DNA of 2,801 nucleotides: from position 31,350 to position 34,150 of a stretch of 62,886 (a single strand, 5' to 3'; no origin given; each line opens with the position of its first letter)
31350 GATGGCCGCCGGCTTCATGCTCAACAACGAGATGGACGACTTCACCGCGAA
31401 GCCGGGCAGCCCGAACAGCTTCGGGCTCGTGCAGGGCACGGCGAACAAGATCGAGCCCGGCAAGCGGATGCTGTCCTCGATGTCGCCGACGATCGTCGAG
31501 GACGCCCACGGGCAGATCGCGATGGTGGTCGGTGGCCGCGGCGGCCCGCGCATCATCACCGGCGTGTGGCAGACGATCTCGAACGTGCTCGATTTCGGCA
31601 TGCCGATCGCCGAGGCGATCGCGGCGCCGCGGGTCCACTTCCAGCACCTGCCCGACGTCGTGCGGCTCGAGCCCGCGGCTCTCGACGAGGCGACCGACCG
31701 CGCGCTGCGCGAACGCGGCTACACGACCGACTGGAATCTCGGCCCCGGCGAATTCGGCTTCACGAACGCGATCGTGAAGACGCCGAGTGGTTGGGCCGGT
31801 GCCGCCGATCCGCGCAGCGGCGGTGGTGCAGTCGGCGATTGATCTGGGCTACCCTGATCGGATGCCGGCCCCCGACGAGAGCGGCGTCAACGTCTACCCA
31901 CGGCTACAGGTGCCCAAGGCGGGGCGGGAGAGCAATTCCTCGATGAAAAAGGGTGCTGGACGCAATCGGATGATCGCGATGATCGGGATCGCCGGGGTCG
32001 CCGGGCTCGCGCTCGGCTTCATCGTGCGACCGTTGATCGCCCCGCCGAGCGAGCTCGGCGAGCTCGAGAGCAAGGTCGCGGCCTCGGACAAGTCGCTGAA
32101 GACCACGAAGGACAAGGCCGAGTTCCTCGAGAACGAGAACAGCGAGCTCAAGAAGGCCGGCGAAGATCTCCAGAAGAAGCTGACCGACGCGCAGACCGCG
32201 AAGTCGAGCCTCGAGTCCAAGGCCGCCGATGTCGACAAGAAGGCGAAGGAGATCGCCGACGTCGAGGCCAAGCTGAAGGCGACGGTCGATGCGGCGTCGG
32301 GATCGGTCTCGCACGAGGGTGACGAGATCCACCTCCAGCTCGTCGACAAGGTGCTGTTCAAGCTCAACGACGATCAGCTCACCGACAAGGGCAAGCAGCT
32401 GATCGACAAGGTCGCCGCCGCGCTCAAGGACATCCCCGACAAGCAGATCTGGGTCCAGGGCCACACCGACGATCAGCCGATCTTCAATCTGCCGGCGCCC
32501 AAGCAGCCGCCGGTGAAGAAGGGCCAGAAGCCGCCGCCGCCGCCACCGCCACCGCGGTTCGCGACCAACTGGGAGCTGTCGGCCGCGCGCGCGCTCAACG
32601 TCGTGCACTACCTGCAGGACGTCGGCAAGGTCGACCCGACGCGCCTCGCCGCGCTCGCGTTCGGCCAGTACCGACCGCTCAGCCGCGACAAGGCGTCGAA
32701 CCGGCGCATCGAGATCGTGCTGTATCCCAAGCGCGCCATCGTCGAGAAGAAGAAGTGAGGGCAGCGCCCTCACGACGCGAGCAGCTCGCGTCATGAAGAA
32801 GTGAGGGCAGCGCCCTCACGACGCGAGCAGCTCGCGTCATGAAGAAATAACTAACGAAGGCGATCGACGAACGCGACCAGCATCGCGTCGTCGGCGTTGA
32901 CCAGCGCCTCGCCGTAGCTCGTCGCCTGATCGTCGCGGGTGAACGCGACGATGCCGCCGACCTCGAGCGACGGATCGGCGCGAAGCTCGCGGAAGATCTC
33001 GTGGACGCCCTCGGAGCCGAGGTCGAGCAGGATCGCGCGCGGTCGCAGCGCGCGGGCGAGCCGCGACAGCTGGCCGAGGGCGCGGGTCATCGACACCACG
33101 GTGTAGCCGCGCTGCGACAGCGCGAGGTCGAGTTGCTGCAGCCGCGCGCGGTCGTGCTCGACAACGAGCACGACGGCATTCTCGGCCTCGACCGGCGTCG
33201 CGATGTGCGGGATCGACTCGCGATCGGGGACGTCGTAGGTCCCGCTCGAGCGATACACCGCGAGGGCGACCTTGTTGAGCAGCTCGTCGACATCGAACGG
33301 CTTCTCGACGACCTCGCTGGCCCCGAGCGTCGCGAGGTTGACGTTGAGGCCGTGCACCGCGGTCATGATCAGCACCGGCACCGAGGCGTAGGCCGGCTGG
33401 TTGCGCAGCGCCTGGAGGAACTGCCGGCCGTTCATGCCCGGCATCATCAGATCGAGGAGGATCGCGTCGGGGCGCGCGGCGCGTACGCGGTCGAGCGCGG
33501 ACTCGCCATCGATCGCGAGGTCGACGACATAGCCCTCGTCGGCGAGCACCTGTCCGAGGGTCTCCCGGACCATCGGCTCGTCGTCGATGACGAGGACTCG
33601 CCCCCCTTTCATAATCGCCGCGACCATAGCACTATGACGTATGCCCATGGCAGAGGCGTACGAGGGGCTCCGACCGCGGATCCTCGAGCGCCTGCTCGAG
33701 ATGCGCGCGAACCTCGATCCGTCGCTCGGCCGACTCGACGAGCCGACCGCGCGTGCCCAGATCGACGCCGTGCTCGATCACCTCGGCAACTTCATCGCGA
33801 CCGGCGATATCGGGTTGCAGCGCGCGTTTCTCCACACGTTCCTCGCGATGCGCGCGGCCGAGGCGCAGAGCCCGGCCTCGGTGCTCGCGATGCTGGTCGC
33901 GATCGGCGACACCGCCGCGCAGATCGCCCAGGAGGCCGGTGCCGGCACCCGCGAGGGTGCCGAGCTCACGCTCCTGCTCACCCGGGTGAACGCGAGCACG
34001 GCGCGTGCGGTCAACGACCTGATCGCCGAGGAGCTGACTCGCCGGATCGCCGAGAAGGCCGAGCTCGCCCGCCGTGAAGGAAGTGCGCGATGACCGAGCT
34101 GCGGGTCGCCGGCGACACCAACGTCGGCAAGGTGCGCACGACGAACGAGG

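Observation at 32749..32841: Perfect tandem duplication of a 46-bp double-hairpin unit at a convergent gene junction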

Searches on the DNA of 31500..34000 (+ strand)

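Call 10: search_rna_families(source=window, start=31500, end=34000, threshold=evalue, max_evalue=10)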
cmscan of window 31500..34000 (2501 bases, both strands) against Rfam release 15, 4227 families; matches with E-value up to 10: 15.
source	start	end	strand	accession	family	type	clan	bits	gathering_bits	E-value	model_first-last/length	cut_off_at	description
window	32768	32844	-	RF00877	mir-592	Gene; miRNA;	-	26.1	67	0.011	1-88/88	no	mir-592 microRNA precursor family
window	32766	32846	+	RF00877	mir-592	Gene; miRNA;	-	23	67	0.088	1-88/88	no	mir-592 microRNA precursor family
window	33683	33730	-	RF03819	mir-Ro6-3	Gene; miRNA;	-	20.3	79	5.8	1-72/72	no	mir-Ro6-3 microRNA precursor family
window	32774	32837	+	RF03340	mir-6511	Gene; miRNA;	-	19.9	87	4.5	1-67/67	no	mir-6511 microRNA precursor family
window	32783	32830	-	RF03753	mir-1986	Gene; miRNA;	-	19.2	50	2.8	1-60/60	no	mir-1986 microRNA precursor family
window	32778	32834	+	RF03934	mir-m107-1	Gene; miRNA;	-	18.2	83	6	1-65/65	no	mir-m107-1 microRNA precursor family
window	33657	33693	-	RF02804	PyrR206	Gene; snRNA; snoRNA; HACA-box;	-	17.4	46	7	1-60/60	no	Pyrobaculum sRNA 206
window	32261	32349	-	RF00710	mir-44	Gene; miRNA;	-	16.8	54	2.4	1-88/88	no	mir-44 microRNA precursor family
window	32813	32844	-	RF03260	mir-8229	Gene; miRNA;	-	16.5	45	9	7-52/59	no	mir-8229 microRNA precursor family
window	32767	32798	-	RF03260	mir-8229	Gene; miRNA;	-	16.5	45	9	7-52/59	no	mir-8229 microRNA precursor family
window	32026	32140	+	RF01740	gyrA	Cis-reg;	-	16.1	45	2.1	1-88/88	no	gyrA RNA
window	31501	31518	+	RF01128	sR43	Gene; snRNA; snoRNA; CD-box;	-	14.7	45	1.6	39-56/56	no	Small nucleolar RNA sR42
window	33269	33338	-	RF01926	mir-981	Gene; miRNA;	-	13.8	51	4.5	1-86/86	no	mir-981 microRNA precursor family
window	32156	32216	+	RF01121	sR38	Gene; snRNA; snoRNA; CD-box;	-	13.6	50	5.2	1-59/59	no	Small nucleolar RNA sR38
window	33394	33430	-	RF02940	COG3860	Cis-reg;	-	13.3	42.5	8.8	1-54/54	no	COG3860 RNA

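Call 56: search_dna_similar(query=window:32740-32860:+, collection=plasmids, mode=distant, max_evalue=0.01, max_rows=10)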
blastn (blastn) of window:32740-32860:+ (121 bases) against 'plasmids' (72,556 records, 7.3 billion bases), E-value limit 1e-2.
No match.

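Call 57: search_dna_similar(query=window:32740-32860:+, collection=phages, mode=distant, max_evalue=0.01, max_rows=10)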
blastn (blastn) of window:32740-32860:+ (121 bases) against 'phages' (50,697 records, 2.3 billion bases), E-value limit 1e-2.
No match.

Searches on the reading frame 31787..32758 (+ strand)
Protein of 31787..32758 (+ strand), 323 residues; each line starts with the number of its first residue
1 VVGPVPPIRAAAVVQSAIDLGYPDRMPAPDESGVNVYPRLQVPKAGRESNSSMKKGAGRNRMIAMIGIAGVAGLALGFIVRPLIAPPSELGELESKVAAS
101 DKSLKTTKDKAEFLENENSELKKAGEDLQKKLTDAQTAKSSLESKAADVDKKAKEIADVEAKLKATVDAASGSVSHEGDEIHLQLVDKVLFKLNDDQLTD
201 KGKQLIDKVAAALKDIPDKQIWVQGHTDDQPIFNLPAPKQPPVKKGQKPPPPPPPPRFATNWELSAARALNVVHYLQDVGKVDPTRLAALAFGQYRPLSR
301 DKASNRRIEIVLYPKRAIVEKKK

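Call 11: search_protein_families(library=pfam, proteins=[window:31787-32758:+])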
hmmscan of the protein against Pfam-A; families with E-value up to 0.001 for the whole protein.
window:31787-32758:+ (323 aa): 1 family
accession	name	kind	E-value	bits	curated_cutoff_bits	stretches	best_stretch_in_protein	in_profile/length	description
PF00691.25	OmpA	-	1.1e-15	58.2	27.2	1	190-307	1-94/98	OmpA family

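Call 35: find_encoding_contigs(protein=window:31943-32758:+, flank=1500, max_places=6)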
Protein window:31943-32758:+ (271 aa): no gene with exactly this product is on record in the collection.

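Call 37: find_homologous_proteins(query=window:31943-32758:+, max_evalue=1e-30)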
Query window:31943-32758:+ (271 aa): 1245 proteins with E <= 1e-30 among 5960 candidates; the best 120 are listed.
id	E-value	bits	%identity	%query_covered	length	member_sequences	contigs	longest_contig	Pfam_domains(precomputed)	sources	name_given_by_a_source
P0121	4.1e-169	579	100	100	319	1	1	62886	PF00691.26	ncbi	-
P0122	3.8e-144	497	84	99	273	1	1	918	PF00691.26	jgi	jgi:chemotaxis protein MotB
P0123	3.7e-115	402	73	91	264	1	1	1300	PF00691.26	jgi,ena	-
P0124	8.7e-107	375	67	98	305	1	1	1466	PF00691.26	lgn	-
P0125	3.2e-101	356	67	90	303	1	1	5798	PF00691.26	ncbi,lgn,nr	ncbi:MAG: OmpA family protein [Proteobacteria bacterium]|nr:OmpA family protein [Pseudomonadota bact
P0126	3.6e-101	356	67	93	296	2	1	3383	PF00691.26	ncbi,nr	ncbi:MAG: OmpA family protein, partial [Deltaproteobacteria bacterium]|nr:OmpA family protein [Delta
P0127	4.6e-99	349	63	95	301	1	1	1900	PF00691.26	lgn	-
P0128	6.0e-98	346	66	90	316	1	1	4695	PF00691.26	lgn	-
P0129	4.5e-96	340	61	97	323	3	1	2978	PF00691.26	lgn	-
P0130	9.9e-95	335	63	90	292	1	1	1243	PF00691.26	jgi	jgi:chemotaxis protein MotB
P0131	1.6e-94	334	65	93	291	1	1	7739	PF00691.26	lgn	-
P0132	5.3e-94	333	61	96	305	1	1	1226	PF00691.26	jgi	-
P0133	1.9e-93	331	64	93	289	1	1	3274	PF00691.26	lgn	-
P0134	2.4e-93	331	63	94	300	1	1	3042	PF00691.26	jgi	jgi:chemotaxis protein MotB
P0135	8.2e-93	329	63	94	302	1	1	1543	PF00691.26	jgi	jgi:chemotaxis protein MotB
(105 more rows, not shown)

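Call 38: find_encoding_contigs(protein=P0121, flank=1000, max_places=6)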
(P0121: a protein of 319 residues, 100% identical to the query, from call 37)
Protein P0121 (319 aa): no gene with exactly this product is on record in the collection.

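Call 39: find_encoding_contigs(protein=P0122, flank=1000, max_places=6)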
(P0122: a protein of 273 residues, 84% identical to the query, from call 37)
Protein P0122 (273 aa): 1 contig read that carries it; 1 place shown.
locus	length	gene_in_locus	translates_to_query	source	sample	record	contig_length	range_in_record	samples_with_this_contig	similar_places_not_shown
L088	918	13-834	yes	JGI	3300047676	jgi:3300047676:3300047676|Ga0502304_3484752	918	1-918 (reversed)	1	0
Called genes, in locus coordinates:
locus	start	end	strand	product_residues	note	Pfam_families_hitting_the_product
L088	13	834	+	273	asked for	PF00691:OmpA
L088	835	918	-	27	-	?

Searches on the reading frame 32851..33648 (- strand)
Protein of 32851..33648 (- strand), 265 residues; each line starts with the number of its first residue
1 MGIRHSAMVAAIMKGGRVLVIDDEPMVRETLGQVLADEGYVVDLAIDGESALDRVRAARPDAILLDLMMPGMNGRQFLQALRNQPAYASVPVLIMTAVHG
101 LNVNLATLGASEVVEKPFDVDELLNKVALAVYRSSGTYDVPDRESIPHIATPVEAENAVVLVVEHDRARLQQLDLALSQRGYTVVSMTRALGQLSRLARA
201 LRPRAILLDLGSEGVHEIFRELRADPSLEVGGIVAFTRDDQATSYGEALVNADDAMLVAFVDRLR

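Call 11: search_protein_families(library=pfam, proteins=[window:32851-33648:-])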
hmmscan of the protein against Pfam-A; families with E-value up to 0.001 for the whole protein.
window:32851-33648:- (265 aa): 1 family
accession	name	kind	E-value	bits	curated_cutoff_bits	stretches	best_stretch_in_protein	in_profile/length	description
PF00072.30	Response_reg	-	6.8e-33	113.6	30.2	1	18-127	1-110/111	Response regulator receiver domain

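Call 12: find_homologous_proteins(query=window:32851-33648:-, max_evalue=1e-20)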
Query window:32851-33648:- (265 aa): 1310 proteins with E <= 1e-20 among 8000 candidates; the best 120 are listed.
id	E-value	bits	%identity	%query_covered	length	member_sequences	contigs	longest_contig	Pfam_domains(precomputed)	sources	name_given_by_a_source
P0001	7.9e-157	538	100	97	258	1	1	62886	PF00072.31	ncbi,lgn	-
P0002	1.4e-128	445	86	97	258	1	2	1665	PF00072.31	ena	-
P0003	9.8e-118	410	86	88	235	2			PF00072.31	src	-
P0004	4.7e-104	365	76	94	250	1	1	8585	PF00072.31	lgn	-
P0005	1.3e-102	360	71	95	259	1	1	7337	PF00072.31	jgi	jgi:DNA-binding response OmpR family regulator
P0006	4.8e-102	359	71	97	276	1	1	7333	PF00072.31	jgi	jgi:DNA-binding response OmpR family regulator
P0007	1.1e-101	357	71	95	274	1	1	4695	PF00072.31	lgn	-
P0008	1.7e-101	357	72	95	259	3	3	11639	PF00072.31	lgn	-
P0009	1.7e-101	357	72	98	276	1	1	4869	PF00072.31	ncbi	-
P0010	3.2e-101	356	76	86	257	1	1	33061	PF00072.31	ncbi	-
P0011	7.3e-101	355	72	95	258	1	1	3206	PF00072.31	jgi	jgi:DNA-binding response OmpR family regulator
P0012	1.3e-100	354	70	95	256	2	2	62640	PF00072.31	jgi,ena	-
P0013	1.4e-100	354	72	95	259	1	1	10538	PF00072.31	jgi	jgi:DNA-binding response OmpR family regulator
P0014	1.4e-100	354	70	100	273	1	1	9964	PF00072.31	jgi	jgi:two-component system response regulator MprA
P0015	1.6e-100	354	67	100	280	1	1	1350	PF00072.31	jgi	-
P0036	3.0e-99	349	73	94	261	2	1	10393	PF00072.31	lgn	-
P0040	7.9e-99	348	73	93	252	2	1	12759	PF00072.31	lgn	-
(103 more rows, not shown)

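Call 13: find_encoding_contigs(protein=P0001, flank=3000, max_places=10)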
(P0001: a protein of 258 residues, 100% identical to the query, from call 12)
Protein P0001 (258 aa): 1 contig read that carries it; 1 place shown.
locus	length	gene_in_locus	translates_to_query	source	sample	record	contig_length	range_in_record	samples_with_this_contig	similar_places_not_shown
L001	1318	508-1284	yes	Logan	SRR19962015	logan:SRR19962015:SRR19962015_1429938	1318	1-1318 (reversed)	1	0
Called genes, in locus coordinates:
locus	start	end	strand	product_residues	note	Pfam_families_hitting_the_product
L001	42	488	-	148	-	-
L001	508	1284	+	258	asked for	PF00072:Response_reg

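Call 14: find_encoding_contigs(protein=P0002, flank=3000, max_places=10)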
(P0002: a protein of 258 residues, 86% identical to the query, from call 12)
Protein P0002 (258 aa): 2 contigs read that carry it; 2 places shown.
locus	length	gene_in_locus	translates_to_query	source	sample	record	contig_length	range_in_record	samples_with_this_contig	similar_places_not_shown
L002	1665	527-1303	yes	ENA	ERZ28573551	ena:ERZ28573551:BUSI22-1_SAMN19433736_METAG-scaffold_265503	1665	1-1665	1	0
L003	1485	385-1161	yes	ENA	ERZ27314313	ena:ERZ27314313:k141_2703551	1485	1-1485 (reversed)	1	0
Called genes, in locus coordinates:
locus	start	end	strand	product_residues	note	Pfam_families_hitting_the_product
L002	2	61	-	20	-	?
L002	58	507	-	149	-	-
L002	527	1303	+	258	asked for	PF00072:Response_reg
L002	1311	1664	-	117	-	?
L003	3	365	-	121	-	?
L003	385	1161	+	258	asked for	PF00072:Response_reg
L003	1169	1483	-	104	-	?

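Call 23: find_related_loci(query=A1, collection=genome_contigs, flank=2500)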
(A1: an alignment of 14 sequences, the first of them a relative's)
Query A1 (258 aa) in genome_contigs; peptide patterns used: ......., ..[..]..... (x = any residue, [..] = any of these).
600 stretches matched a pattern (row limit reached: there are more); 574 encode a relative of the query (tblastn E <= 1e-3); the best 80 are kept; 80 distinct loci.
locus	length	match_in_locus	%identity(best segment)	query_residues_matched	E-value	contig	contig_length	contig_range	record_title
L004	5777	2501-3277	68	3-256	5e-105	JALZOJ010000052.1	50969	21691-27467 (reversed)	MAG: Myxococcota bacterium isolate MSU bin108 SD1459_NODE_72_length_50969_cov_14.997168, whole genome shotgun sequence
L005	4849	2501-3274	65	9-256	8e-98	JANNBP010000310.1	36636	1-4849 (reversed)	MAG: Deltaproteobacteria bacterium isolate OTE_78_metabat_316 OTE_78_k141_2657840, whole genome shotgun sequence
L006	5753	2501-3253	65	7-256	2e-94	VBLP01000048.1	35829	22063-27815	MAG: Deltaproteobacteria bacterium isolate DP_38 14_0903_13_30cm_scaffold_55905, whole genome shotgun sequence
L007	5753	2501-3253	63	3-255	1e-91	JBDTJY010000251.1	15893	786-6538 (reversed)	MAG: Kofleriaceae bacterium isolate cluster2_bin.64 k127_1303542, whole genome shotgun sequence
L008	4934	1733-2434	55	6-235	2e-71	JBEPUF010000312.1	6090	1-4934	MAG: Deltaproteobacteria bacterium isolate 22E.concoct.107 NODE_13401_length_6090_cov_5.120961:0-6090, whole genome shot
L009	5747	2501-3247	64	3-255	4e-94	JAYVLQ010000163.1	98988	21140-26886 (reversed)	MAG: Kofleriaceae bacterium isolate GL54_UP_metabinner_5 GL54_UP_metabinner_5_162, whole genome shotgun sequence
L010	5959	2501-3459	35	10-222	8e-26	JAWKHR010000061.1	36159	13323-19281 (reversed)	MAG: Vicinamibacterales bacterium isolate BC2.43 BC2.43.fa-61, whole genome shotgun sequence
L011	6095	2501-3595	44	10-120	1e-23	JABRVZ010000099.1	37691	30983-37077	MAG: Chloroflexota bacterium isolate MAG-07r c_000000000279, whole genome shotgun sequence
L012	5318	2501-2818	45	11-120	4e-23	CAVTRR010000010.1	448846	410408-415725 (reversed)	MAG: uncultured delta proteobacterium isolate MFD00905.bin.1.232 genome assembly, contig: contig_83520, whole genome sho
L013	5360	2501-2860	43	3-120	5e-23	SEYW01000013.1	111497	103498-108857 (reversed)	Methylolobus aquaticus strain FWC3 NODE_13_length_111497_cov_327.616738, whole genome shotgun sequence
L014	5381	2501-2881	41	10-138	7e-23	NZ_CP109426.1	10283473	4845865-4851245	Nocardia sp. NBC_01499 chromosome, complete genome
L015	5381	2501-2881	42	10-138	7e-23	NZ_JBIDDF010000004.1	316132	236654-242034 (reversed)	Nocardia sp. NPDC047654 NPDC047654_379_C2.ctg-0004, whole genome shotgun sequence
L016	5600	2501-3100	36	11-203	1e-22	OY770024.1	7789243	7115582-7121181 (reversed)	MAG: Rhodospirillales bacterium isolate f6e2be23-8832-45e3-9f96-a03639f77de9 genome assembly, chromosome: 1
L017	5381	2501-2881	42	10-138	2e-22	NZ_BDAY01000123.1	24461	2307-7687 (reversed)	Nocardia altamirensis NBRC 108246, whole genome shotgun sequence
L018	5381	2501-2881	42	10-138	4e-22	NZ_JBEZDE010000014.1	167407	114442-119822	Nocardia sp. NPDC049190 NPDC049190_81_G10.ctg-0014, whole genome shotgun sequence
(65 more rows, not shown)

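Call 25: find_encoding_contigs(protein=P0004, flank=2500, max_places=4)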
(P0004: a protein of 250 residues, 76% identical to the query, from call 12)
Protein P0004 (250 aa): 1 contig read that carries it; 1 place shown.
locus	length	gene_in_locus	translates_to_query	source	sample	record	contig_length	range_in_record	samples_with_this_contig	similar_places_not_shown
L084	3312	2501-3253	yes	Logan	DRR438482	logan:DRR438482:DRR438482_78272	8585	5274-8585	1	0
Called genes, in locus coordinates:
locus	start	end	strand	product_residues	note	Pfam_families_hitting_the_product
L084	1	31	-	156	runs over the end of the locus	-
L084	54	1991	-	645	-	PF00481:PP2C, PF13672:PP2C_2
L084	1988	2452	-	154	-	-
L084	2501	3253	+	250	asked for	PF00072:Response_reg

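Call 26: find_encoding_contigs(protein=P0010, flank=2500, max_places=4)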
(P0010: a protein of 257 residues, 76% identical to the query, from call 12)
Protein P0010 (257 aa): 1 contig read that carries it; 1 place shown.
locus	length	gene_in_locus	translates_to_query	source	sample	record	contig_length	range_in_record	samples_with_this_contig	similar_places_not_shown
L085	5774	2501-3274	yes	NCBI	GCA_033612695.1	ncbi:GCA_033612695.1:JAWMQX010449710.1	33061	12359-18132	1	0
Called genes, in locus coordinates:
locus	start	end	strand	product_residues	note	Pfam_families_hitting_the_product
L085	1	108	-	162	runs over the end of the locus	-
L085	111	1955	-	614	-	PF00481:PP2C, PF13672:PP2C_2, PF07228:SpoIIE (faint)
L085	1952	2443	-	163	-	-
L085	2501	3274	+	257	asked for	PF00072:Response_reg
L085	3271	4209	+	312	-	PF00005:ABC_tran, PF13304:AAA_21 (faint)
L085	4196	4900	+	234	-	PF12679:ABC2_membrane_2 (weak), PF12730:ABC2_membrane_4 (weak), PF12698:ABC2_membrane_3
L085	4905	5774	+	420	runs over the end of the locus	PF00355:Rieske, PF00848:Ring_hydroxyl_A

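Call 27: find_encoding_contigs(protein=P0036, flank=2500, max_places=4)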
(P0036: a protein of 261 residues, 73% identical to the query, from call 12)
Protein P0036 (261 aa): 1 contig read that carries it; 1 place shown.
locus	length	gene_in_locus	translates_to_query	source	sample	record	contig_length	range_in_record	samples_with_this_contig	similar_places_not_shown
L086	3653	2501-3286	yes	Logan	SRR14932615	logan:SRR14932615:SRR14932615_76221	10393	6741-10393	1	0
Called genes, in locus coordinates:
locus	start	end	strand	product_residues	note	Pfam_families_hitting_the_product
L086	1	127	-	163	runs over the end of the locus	-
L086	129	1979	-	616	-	PF00481:PP2C, PF13672:PP2C_2, PF07228:SpoIIE (faint)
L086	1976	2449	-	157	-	-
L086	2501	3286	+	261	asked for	PF00072:Response_reg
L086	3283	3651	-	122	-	?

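Call 28: find_encoding_contigs(protein=P0040, flank=2500, max_places=4)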
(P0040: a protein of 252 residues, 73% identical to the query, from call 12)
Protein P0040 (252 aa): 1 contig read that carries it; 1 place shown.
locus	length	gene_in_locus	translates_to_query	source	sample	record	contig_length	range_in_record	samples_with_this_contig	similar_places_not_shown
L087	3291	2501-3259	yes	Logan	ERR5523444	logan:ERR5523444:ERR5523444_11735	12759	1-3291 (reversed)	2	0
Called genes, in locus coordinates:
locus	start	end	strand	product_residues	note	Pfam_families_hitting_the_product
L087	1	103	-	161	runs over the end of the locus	-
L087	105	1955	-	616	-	PF00481:PP2C, PF13672:PP2C_2, PF07228:SpoIIE (faint)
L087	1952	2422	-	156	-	-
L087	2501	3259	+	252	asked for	PF00072:Response_reg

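Call 66: list_cluster_members(proteins=[P0001, P0121])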
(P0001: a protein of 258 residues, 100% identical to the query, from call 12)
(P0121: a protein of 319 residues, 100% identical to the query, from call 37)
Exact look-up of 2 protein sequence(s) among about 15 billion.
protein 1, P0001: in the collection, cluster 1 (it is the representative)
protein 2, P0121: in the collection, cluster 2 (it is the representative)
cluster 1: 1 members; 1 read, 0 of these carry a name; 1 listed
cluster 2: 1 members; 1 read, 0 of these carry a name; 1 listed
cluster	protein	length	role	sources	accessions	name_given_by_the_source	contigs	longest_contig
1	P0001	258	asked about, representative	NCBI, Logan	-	-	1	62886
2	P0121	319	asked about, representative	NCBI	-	-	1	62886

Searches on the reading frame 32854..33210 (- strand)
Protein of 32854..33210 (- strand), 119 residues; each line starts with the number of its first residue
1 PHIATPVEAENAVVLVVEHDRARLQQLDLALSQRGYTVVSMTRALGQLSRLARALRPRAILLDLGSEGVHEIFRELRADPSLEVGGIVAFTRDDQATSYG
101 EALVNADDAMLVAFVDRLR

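Call 64: search_protein_families(library=pfam, proteins=[window:32854-33210:-], max_evalue=10)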
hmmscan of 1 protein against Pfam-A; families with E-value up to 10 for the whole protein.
window:32854-33210:- (119 aa): 4 families
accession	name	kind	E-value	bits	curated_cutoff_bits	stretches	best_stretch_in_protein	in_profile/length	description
PF00072.30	Response_reg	-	0.00034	21.2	30.2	1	14-103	1-89/111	Response regulator receiver domain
PF03698.18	UPF0180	-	0.15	12.7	25.4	1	23-43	8-28/77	Uncharacterised protein family (UPF0180)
PF01094.35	ANF_receptor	-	0.18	11.3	25.4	1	12-77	121-198/353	Receptor family ligand binding region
PF15092.11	UPF0728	-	0.22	11.8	27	1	14-39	17-42/88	Uncharacterised protein family UPF0728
